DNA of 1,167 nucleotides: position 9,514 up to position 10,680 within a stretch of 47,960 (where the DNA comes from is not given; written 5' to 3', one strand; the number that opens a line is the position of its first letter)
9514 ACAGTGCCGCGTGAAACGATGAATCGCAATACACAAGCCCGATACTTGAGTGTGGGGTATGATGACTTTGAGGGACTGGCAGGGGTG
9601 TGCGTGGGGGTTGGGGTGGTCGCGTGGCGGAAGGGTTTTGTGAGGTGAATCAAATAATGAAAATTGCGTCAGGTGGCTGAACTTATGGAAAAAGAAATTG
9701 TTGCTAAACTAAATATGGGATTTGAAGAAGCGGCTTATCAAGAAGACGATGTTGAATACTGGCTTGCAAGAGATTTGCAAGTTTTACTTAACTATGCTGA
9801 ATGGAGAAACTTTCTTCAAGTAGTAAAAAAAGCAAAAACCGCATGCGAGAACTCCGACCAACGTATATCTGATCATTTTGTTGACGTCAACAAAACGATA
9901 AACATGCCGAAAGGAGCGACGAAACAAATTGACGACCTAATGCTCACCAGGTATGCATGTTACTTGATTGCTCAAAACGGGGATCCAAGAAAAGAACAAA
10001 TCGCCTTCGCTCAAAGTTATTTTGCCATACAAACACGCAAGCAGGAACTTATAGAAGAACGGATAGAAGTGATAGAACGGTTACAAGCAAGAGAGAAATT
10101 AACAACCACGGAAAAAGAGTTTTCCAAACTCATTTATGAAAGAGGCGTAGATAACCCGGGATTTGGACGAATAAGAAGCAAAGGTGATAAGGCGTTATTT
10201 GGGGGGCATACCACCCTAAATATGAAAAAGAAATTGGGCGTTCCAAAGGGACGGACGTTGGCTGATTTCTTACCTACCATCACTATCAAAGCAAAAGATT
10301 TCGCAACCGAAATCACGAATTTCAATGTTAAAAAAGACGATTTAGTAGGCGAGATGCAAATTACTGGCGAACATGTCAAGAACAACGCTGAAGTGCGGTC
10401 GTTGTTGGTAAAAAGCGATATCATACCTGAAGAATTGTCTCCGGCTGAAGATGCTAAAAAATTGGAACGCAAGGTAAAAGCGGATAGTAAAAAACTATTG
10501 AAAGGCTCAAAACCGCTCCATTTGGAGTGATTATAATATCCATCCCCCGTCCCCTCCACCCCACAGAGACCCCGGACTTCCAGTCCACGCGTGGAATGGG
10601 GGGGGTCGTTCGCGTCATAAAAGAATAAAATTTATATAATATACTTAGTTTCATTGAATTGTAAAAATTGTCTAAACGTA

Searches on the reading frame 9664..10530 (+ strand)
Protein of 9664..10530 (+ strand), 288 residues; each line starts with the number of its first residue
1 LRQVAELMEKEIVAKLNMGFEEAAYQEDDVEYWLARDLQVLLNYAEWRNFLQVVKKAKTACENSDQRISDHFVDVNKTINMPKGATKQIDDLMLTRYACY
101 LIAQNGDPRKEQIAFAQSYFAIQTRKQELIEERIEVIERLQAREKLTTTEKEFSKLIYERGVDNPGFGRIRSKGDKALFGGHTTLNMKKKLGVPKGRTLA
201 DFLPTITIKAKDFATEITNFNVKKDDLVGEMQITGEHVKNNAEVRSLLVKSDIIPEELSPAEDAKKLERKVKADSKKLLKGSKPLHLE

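Call 69: search_protein_families(library=pfam, proteins=[window:9664-10530:+], max_evalue=0.00001)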
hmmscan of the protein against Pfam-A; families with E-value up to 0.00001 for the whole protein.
window:9664-10530:+ (288 aa): 1 family
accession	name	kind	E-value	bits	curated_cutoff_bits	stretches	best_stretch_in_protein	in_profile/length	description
PF02498.22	Bro-N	-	2.5e-10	41.3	25.6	1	26-115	6-87/96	BRO family, N-terminal domain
